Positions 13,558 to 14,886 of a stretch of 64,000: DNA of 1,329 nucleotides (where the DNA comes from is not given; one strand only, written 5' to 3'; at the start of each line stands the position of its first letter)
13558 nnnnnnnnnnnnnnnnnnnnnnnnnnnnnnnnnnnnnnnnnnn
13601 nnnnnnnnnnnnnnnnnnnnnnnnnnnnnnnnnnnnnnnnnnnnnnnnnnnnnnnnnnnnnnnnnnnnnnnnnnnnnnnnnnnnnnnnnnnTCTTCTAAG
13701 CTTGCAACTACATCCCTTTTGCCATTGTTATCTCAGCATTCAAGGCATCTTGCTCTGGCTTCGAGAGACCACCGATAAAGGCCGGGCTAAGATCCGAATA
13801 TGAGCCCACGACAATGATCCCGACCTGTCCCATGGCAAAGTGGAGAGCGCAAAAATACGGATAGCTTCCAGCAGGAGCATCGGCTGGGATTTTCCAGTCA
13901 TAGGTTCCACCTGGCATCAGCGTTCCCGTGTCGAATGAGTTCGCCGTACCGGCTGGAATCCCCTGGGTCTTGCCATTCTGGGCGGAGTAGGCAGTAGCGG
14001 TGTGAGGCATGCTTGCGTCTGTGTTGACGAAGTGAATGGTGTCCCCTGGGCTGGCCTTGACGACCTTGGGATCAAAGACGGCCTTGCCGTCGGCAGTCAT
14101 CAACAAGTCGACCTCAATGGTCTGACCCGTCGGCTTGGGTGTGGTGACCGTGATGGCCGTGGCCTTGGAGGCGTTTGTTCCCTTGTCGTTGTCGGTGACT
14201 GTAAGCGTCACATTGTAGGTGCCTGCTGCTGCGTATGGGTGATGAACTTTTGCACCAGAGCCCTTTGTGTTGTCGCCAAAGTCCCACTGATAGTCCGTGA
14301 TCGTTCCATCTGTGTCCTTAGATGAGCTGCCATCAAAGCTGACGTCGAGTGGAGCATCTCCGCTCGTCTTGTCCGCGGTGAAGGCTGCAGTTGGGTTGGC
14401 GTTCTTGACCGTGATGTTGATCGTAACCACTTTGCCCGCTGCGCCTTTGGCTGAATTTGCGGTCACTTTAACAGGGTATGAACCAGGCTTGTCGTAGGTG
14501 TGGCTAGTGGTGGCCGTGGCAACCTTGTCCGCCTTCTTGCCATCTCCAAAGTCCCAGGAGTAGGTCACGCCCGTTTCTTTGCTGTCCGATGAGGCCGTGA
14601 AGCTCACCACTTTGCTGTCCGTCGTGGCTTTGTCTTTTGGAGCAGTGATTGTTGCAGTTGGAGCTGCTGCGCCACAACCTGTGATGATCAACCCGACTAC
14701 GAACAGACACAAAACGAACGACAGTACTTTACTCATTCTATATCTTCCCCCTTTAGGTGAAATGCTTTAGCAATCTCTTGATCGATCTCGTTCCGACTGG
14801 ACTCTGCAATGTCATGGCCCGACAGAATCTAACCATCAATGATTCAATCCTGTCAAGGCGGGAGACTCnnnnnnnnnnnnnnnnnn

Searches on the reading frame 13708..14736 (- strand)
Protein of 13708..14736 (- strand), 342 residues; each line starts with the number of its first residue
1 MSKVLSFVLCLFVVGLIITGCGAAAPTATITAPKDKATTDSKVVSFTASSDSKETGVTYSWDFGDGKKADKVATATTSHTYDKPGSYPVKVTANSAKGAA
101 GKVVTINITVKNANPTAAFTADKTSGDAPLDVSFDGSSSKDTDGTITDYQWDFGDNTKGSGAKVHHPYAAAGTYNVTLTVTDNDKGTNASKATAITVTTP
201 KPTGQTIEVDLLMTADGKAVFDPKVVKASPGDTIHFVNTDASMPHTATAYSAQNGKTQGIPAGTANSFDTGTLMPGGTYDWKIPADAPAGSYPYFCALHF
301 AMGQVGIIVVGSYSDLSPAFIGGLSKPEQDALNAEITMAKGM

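Call 19: search_protein_families(library=pfam, proteins=[window:13708-14736:-], max_evalue=0.001)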
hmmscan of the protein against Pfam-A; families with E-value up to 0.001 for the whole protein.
window:13708-14736:- (342 aa): 6 families
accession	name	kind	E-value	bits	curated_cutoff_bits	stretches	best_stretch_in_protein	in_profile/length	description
PF18911.6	PKD_4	-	2.3e-39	133.8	27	2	112-197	1-85/85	PKD domain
PF00801.26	PKD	-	3e-28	98.1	23.5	2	119-191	4-76/80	PKD domain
PF00127.26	Copper-bind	-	3.3e-09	37.5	21.2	1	214-310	7-98/99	Copper binding proteins, plastocyanin/azurin family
PF22352.2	K319L-like_PKD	-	1.1e-08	35.4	27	1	132-197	14-84/84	K319L-like, PKD domain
PF18981.6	InlK_D3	-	0.00037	21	25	0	81-110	46-75/75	Internalin K domain (D3/D4)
PF13473.12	Cupredoxin_1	-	0.00069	20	27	0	199-308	13-102/104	Cupredoxin-like domain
